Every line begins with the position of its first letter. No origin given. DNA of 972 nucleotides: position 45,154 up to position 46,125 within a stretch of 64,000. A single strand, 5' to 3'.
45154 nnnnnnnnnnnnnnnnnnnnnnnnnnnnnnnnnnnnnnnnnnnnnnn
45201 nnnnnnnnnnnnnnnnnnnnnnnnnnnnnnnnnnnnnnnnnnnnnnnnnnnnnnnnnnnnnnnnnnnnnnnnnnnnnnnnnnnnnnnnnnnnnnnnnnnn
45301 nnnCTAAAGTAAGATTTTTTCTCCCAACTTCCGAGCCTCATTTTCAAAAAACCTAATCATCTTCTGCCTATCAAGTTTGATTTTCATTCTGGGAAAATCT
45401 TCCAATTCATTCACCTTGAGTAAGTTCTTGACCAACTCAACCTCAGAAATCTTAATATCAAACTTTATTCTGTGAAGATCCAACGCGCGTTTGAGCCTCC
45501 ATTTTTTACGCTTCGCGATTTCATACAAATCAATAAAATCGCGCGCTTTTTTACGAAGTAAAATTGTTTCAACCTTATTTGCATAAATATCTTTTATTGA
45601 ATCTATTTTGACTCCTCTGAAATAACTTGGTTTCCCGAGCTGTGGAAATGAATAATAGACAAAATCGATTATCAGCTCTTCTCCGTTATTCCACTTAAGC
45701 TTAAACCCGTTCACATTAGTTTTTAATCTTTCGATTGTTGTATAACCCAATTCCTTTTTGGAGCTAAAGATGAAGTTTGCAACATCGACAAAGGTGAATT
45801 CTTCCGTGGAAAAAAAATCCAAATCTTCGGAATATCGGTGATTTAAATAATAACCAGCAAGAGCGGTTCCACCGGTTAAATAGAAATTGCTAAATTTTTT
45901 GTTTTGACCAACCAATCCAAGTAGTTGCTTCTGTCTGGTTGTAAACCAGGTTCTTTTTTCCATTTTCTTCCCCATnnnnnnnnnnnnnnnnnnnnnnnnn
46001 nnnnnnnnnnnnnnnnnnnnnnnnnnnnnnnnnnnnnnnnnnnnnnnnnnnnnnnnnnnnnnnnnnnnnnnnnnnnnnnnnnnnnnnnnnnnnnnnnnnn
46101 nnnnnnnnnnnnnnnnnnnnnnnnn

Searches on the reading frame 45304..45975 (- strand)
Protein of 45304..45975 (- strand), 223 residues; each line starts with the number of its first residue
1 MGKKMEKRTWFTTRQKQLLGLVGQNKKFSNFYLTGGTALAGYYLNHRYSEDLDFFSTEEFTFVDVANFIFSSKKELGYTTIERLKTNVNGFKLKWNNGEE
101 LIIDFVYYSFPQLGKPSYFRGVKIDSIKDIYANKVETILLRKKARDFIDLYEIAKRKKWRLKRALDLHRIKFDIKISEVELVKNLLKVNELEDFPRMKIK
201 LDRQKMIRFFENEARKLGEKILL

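Call 4: search_protein_families(library=pfam, proteins=[window:45304-45975:-], max_evalue=0.1)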
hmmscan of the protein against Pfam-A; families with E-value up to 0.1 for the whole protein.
window:45304-45975:- (223 aa): 2 families
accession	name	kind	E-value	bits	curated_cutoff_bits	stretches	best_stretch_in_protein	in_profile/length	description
PF08843.17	AbiEii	-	4.3e-16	60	22.5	1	24-195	8-212/238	Nucleotidyl transferase AbiEii toxin, Type IV TA system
PF09970.15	DUF2204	-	0.0039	17.3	20.3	1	30-105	18-90/181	Nucleotidyl transferase of unknown function (DUF2204)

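Call 5: search_protein_families(library=ncbifam, proteins=[window:45304-45975:-], max_evalue=0.1)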
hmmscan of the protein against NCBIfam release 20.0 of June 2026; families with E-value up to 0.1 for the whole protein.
window:45304-45975:- (223 aa): 0 families

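Call 6: search_protein_families(library=padloc, proteins=[window:45304-45975:-], max_evalue=0.1)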
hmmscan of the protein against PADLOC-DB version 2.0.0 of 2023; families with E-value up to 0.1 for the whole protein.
window:45304-45975:- (223 aa): 20 families
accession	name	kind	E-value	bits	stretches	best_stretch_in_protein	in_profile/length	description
PDLC02307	AbiEii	-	1.1e-13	49.4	1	29-186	22-174/219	AbiEii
PDLC02304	AbiEii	-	1.7e-11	42.6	2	126-190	160-223/260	AbiEii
PDLC02313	AbiEii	-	1.8e-09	35.5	2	15-87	28-102/254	AbiEii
PDLC02294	AbiEii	-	1.1e-08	33.2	2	29-86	43-102/260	AbiEii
PDLC02296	AbiEii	-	1.1e-07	29.3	1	23-73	38-88/282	AbiEii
PDLC02293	AbiEii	-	1.6e-07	29.1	1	16-71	27-82/270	AbiEii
PDLC02328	AbiEii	-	2.1e-07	29.1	1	29-156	13-144/203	AbiEii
PDLC02323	AbiEii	-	3.1e-07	28.2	2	31-61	40-70/248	AbiEii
PDLC02305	AbiEii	-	5.2e-05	20.6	1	122-165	159-200/306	AbiEii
PDLC02303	AbiEii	-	8.1e-05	20.2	1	29-60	39-71/249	AbiEii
PDLC02330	AbiEii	-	9.4e-05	20.2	1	19-61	15-57/219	AbiEii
PDLC02288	AbiEii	-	0.0001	19.3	1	126-160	172-210/294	AbiEii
PDLC02292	AbiEii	-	0.00017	19.5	1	27-59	44-76/283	AbiEii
PDLC02306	AbiEii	-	0.00093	16.9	1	18-76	27-86/280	AbiEii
PDLC02290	AbiEii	-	0.0013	16.3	0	122-158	128-164/290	AbiEii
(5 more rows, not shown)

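Call 8: find_homologous_proteins(query=window:45304-45975:-)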
Query window:45304-45975:- (223 aa): 6733 proteins with E <= 0.001 among 7210 candidates; the best 120 are listed.
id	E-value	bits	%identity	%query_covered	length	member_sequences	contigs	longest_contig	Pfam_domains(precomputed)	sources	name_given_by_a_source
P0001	1.5e-126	438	100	91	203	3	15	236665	PF08843.18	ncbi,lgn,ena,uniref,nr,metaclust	ncbi:MAG: hypothetical protein UU16_C0004G0022 [Candidatus Woesebacteria bacterium GW2011_GWA2_40_7]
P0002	5.1e-66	240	53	99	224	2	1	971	PF08843.18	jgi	-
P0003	5.5e-60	221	50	97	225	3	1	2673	PF08843.18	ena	-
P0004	2.7e-58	215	48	98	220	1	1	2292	PF08843.18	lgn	-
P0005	2.8e-56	209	70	64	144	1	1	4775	PF08843.18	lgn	-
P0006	9.5e-56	207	47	98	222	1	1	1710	PF08843.18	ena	-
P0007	4.2e-53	198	46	99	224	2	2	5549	PF08843.18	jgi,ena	-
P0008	1.1e-51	194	46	97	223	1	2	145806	PF08843.18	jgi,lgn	-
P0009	6.6e-49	184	45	97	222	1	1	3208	PF08843.18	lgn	-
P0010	4.9e-48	182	48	88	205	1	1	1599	PF08843.18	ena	-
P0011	5.3e-47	178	43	97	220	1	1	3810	PF08843.18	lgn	-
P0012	2.6e-44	169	43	98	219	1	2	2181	PF08843.18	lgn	-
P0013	3.2e-44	169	45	95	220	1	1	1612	PF08843.18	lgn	-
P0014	7.0e-44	168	44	98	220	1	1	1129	PF08843.18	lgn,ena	-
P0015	1.5e-43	167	41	96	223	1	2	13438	PF08843.18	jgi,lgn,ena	-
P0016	4.7e-43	165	44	95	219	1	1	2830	PF08843.18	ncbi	-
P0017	2.1e-42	163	43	95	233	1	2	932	PF08843.18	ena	-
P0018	2.2e-42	163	42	95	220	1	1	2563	PF08843.18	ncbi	-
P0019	3.9e-42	162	45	98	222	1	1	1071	PF08843.18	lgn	-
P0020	4.9e-42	162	47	87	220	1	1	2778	PF08843.18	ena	-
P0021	6.6e-42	162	46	88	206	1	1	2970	PF08843.18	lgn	-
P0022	9.6e-42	161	45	92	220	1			PF08843.18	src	-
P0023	9.7e-42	161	44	91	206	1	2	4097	PF08843.18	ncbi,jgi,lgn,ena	-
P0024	1.1e-41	161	44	95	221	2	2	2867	PF08843.18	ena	-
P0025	1.2e-41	161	44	95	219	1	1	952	PF08843.18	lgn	-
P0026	1.3e-41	161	45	96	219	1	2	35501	PF08843.18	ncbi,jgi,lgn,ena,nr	ncbi:MAG: hypothetical protein HW400_601 [Candidatus Levybacteria bacterium]|nr:hypothetical protein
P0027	1.4e-41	160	43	96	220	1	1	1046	PF08843.18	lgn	-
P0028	1.6e-41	160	46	96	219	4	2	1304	PF08843.18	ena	-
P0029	1.6e-41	160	43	95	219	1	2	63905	PF08843.18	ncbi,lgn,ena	ncbi:MAG: nucleotidyl transferase AbiEii/AbiGii toxin family protein [Patescibacteria group bacteriu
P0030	1.7e-41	160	43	96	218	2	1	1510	PF08843.18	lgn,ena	-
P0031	1.8e-41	160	42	98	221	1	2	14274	PF08843.18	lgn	-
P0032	1.9e-41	160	42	96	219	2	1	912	PF08843.18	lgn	-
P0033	1.9e-41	160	44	95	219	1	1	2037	PF08843.18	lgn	-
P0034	2.1e-41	160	43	99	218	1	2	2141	PF08843.18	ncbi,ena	-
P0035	2.5e-41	160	47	87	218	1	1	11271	PF08843.18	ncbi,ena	-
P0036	2.9e-41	159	43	95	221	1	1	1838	PF08843.18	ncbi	-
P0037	4.3e-41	159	45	95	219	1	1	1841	PF08843.18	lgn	-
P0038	4.6e-41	159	45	98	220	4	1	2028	PF08843.18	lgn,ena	-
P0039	5.8e-41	158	43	95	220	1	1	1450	PF08843.18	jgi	jgi:predicted nucleotidyltransferase component of viral defense system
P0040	6.3e-41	158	42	96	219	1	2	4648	PF08843.18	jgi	jgi:predicted nucleotidyltransferase component of viral defense system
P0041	6.5e-41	158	44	96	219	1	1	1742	PF08843.18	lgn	-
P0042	7.1e-41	158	44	95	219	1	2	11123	PF08843.18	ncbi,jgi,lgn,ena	-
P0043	9.2e-41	158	42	95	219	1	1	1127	PF08843.18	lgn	-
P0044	1.1e-40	158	45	100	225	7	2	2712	PF08843.18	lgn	-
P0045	1.1e-40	158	42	95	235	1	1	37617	PF08843.18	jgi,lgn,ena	-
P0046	1.2e-40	157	42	95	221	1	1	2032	PF08843.18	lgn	-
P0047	1.3e-40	157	43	95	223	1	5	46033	PF08843.18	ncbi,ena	-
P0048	1.3e-40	157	45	96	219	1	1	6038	PF08843.18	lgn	-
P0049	1.3e-40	157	43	95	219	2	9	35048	PF08843.18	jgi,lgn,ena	-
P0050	1.4e-40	157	45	84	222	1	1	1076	PF08843.18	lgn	-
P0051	1.9e-40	157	42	87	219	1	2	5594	PF08843.18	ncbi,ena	-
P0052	2.0e-40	157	44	95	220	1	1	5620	PF08843.18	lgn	-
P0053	2.1e-40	157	43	95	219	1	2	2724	PF08843.18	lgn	-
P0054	2.1e-40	157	42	95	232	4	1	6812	PF08843.18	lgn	-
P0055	2.1e-40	157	41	97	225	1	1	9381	PF08843.18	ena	-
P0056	2.9e-40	156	42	95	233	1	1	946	PF08843.18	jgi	jgi:predicted nucleotidyltransferase component of viral defense system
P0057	3.1e-40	156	43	95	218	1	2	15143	PF08843.18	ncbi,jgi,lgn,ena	-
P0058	3.5e-40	156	41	98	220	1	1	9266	PF08843.18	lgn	-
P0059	3.8e-40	156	44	92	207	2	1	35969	PF08843.18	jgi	-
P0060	4.2e-40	156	41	95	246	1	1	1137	PF08843.18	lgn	-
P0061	4.4e-40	156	41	96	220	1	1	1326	PF08843.18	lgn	-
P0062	4.5e-40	156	42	94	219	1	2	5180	PF08843.18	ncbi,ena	-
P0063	4.9e-40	155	42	97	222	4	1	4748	PF08843.18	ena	-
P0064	4.9e-40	155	44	95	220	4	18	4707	PF08843.18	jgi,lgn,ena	-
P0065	5.2e-40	155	42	97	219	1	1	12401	PF08843.18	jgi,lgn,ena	-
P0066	5.7e-40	155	41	97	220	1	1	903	PF08843.18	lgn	-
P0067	5.8e-40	155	43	95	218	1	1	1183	PF08843.18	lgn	-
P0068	6.0e-40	155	43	96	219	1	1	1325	PF08843.18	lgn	-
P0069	6.3e-40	155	41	100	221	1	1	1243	PF08843.18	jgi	jgi:predicted nucleotidyltransferase component of viral defense system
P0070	6.3e-40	155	43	95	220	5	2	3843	PF08843.18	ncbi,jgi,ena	-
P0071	6.7e-40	155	43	98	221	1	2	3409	PF08843.18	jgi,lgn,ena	-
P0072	8.0e-40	155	41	95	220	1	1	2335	PF08843.18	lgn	-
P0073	8.8e-40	155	41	96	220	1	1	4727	PF08843.18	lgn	-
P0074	9.9e-40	154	42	97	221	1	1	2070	PF08843.18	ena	-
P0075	1.0e-39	154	42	95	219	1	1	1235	PF08843.18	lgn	-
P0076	1.0e-39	154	43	95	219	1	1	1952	PF08843.18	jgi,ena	-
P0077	1.0e-39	154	43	96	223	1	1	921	PF08843.18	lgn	-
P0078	1.1e-39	154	42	96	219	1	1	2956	PF08843.18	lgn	-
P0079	1.1e-39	154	42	93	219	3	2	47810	PF08843.18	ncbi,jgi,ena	-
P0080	1.2e-39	154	42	86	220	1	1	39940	PF08843.18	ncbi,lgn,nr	ncbi:MAG: nucleotidyl transferase AbiEii/AbiGii toxin family protein [bacterium]|nr:nucleotidyl tran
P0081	1.2e-39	154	42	95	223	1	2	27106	PF08843.18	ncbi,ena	-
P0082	1.2e-39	154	40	98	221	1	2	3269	PF08843.18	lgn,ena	-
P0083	1.2e-39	154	42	95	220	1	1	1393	PF08843.18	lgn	-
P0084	1.2e-39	154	44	96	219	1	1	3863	PF08843.18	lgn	-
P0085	1.3e-39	154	44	95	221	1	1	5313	PF08843.18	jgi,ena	-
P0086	1.3e-39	154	42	96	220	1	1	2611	PF08843.18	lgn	-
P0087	1.5e-39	154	44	95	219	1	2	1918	PF08843.18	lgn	-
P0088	1.5e-39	154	44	92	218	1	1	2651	PF08843.18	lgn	-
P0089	1.7e-39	154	42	97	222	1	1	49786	PF08843.18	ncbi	ncbi:MAG: nucleotidyl transferase AbiEii/AbiGii toxin family protein [Candidatus Gottesmanbacteria b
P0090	1.7e-39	154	44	98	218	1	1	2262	PF08843.18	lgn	-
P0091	2.0e-39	153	43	95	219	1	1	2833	PF08843.18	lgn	-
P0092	2.1e-39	153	44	98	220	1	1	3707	PF08843.18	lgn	-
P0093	2.4e-39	153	40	96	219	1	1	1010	PF08843.18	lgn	-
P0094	2.4e-39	153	41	98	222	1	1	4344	PF08843.18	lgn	-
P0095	2.6e-39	153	42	97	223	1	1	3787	PF08843.18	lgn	-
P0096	2.8e-39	153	41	97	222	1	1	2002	PF08843.18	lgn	-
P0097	2.8e-39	153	44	95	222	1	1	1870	PF08843.18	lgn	-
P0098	2.9e-39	153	42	95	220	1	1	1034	PF08843.18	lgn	-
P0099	3.0e-39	153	44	87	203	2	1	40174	PF08843.18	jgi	-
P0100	3.1e-39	153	42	93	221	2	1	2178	PF08843.18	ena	-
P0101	3.2e-39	153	43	95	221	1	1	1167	PF08843.18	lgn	-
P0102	3.2e-39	153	42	94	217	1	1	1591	PF08843.18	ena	-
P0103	3.4e-39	153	46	94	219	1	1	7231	PF08843.18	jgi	jgi:hypothetical protein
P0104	3.4e-39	153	41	97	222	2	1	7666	PF08843.18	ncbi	-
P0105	3.5e-39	153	43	98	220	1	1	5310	PF08843.18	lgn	-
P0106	3.6e-39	153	41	98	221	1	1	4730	PF08843.18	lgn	-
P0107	3.6e-39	153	41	100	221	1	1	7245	PF08843.18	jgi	-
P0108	3.7e-39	153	42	100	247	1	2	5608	PF08843.18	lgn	-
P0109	3.7e-39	153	42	94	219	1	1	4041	PF08843.18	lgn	-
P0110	3.9e-39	153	40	97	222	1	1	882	PF08843.18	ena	-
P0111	4.1e-39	152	41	97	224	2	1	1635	PF08843.18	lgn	-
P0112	4.3e-39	152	43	87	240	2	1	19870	PF08843.18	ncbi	-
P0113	4.4e-39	152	42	98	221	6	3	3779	PF08843.18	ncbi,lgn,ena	ncbi:MAG: nucleotidyl transferase AbiEii/AbiGii toxin family protein [Patescibacteria group bacteriu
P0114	4.6e-39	152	43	91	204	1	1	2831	PF08843.18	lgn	-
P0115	4.7e-39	152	40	100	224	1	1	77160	PF08843.18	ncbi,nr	ncbi:nucleotidyl transferase AbiEii/AbiGii toxin family protein [Candidatus Uhrbacteria bacterium]|n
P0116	4.8e-39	152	44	85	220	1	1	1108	PF08843.18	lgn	-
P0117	4.9e-39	152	42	98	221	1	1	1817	PF08843.18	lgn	-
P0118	5.1e-39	152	44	97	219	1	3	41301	PF08843.18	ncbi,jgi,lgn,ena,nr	ncbi:nucleotidyl transferase AbiEii/AbiGii toxin family protein [Patescibacteria group bacterium]|nr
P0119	5.1e-39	152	41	96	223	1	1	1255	PF08843.18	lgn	-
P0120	5.1e-39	152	44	95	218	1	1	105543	PF08843.18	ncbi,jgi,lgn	ncbi:MAG: nucleotidyl transferase AbiEii/AbiGii toxin family protein [Candidatus Gracilibacteria bac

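Call 11: find_encoding_contigs(protein=P0008, flank=4000, max_places=3)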
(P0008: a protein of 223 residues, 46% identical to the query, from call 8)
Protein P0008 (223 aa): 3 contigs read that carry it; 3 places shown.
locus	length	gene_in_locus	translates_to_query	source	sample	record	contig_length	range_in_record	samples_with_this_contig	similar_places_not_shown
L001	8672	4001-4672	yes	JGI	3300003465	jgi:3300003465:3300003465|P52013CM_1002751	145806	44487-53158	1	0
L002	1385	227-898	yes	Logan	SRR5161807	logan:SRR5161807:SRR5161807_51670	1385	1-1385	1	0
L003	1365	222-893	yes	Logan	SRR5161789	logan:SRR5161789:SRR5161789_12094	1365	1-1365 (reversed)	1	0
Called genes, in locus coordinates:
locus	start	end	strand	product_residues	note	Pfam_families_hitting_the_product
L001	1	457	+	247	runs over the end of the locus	-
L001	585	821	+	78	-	-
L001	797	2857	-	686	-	-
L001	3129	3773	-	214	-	PF01351:RNase_HII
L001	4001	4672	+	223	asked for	PF08843:AbiEii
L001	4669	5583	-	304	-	-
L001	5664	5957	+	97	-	-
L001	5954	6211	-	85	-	-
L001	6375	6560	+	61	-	PF00584:SecE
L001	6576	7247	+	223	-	PF02357:NusG, PF00467:KOW (weak)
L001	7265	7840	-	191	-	-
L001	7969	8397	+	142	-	PF03946:Ribosomal_L11_N, PF00298:Ribosomal_L11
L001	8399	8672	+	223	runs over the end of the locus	PF00687:Ribosomal_L1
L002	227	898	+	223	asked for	PF08843:AbiEii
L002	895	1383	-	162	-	?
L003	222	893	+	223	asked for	PF08843:AbiEii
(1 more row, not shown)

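Call 22: find_related_loci(query=A2, collection=genome_contigs, flank=4000)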
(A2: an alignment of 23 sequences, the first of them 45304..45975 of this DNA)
Query A2 (223 aa) in genome_contigs; peptide patterns used: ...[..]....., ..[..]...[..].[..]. (x = any residue, [..] = any of these).
600 stretches matched a pattern (row limit reached: there are more); 532 encode a relative of the query (tblastn E <= 1e-3); the best 80 are kept; 80 distinct loci.
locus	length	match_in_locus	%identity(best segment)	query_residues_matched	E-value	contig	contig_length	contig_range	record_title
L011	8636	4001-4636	44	12-222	7e-46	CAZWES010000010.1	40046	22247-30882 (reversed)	MAG TPA_asm: uncultured Candidatus Peribacteria bacterium isolate SRP077602_co2_388 genome assembly, contig: NODE_1496_l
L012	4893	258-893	43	12-222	1e-45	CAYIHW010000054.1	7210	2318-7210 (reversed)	MAG TPA_asm: uncultured Candidatus Saccharibacteria bacterium isolate ERP119705_co23_139 genome assembly, contig: NODE_1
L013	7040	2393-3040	41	8-222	2e-44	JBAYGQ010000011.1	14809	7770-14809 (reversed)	MAG: Bacteroidota bacterium isolate SO_2016_GW1_129 scaffold07012_OW334_2016, whole genome shotgun sequence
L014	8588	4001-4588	43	28-222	4e-44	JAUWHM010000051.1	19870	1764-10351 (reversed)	MAG: Nitrospirota bacterium isolate CSMAG_2268 CSMAG_2268_k141_1953192_length_19870_cov_7.0000, whole genome shotgun seq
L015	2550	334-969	40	14-222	1e-42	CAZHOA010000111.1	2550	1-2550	MAG TPA_asm: uncultured Candidatus Saccharibacteria bacterium isolate SRP193066_co2_442 genome assembly, contig: NODE_25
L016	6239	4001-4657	40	4-221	9e-43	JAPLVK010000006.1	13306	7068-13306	MAG: Candidatus Berkelbacteria bacterium isolate LacPavin_0419_WC90_MAG_42_10 LacPavin_0419_WC90_scaffold_1054439, whole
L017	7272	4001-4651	41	8-222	1e-42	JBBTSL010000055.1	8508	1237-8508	MAG: Patescibacteria group bacterium isolate H41-bin286_1 H41_bin286_1_000000000055, whole genome shotgun sequence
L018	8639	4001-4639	41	12-222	2e-42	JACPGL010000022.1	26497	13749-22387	MAG: Candidatus Kerfeldbacteria bacterium isolate NC_groundwater_386_Ag_B-0.1um_51_13 GD18-4_B1_scaffold_534151, whole g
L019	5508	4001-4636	44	12-222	2e-42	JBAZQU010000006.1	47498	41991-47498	MAG: Candidatus Gracilibacteria bacterium isolate SO_2017_SWC_60 scaffold_691_c1_LP-4_2017, whole genome shotgun sequenc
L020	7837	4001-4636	40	12-222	3e-42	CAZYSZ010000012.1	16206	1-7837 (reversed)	MAG TPA_asm: uncultured Candidatus Saccharibacteria bacterium isolate ERP125453_co2_64 genome assembly, contig: NODE_127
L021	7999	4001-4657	40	5-222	8e-42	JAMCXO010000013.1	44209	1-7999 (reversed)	MAG: Patescibacteria group bacterium isolate FK_Sedi_B_Bin.407 NODE_2241_length_44209_cov_6.45533, whole genome shotgun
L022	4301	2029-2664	40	12-222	1e-41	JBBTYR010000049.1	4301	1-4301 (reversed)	MAG: Patescibacteria group bacterium isolate H41-bin042_1 H41_bin042_1_000000000049, whole genome shotgun sequence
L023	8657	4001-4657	40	5-222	2e-41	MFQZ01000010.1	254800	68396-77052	MAG: Candidatus Magasanikbacteria bacterium RIFOXYC2_FULL_42_28 rifoxyc2_full_scaffold_83, whole genome shotgun sequence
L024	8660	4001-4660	39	5-222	3e-41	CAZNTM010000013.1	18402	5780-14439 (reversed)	MAG TPA_asm: uncultured Gammaproteobacteria bacterium isolate SRP090828_co1_54 genome assembly, contig: NODE_476_length_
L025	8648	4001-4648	39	8-222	7e-41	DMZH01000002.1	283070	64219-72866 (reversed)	MAG TPA_asm: Candidatus Woesebacteria bacterium isolate UBA8517 contig_17954, whole genome shotgun sequence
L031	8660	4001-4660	39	5-222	1e-39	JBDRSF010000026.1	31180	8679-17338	MAG: Candidatus Magasanikbacteria bacterium isolate MEGAHIT-group-3.130 k141_255128, whole genome shotgun sequence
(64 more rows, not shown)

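Call 42: search_solved_structures(query=A2, max_evalue=1, show_alignments=2)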
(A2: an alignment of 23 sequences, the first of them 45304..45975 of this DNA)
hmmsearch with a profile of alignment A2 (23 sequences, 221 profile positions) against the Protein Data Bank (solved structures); distinct sequences matched with E-value up to 1: 2.
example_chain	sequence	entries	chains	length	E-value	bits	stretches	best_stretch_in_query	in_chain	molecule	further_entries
4o8s_A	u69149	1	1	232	2.1e-07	33.9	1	28-166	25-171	Putative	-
4ok0_A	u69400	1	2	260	3.1e-07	33.4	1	28-166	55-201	Putative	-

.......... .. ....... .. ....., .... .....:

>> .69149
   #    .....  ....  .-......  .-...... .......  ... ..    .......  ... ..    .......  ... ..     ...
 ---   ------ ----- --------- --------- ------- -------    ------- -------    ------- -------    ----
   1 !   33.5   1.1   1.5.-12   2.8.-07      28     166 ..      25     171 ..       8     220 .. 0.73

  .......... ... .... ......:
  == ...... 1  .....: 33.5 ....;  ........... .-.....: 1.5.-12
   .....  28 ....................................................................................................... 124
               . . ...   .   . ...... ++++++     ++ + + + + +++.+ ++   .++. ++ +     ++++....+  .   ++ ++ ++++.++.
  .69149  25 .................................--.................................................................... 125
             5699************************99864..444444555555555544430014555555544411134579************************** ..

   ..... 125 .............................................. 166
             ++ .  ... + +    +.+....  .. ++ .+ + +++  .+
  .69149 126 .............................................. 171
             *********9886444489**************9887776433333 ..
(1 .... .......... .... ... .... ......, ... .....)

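Call 49: predict_structure(alignment_id=A2)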
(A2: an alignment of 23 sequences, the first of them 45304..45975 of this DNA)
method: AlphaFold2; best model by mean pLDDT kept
length: 223 residues; sequences in the alignment: 23
mean_pLDDT: 93.3   pTM: 0.87
mean pLDDT of the five models: 93.3, 93.0, 92.3, 92.2, 92.0
residues with pLDDT >= 90: 196; 70-90: 20; 50-70: 5; < 50: 2
segments of 3 or more residues with pLDDT < 50: none
pLDDT, mean of each block of 10 residues (from residue 1): 69 96 96 96 93 96 97 97 93 97 94 95 97 95 95 96 95 91 95 94 97 89 65
secondary structure, 60 per line:
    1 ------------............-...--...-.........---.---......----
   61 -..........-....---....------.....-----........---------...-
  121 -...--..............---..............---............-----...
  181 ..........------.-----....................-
elements in order: H13-24 E31-33 H35-43 E51-56 H62-71 H73-76 E80-83 E90-94 E100-107 E117-119 E122-124 H127-140 H144-157 H161-172 H178-190 H203-222
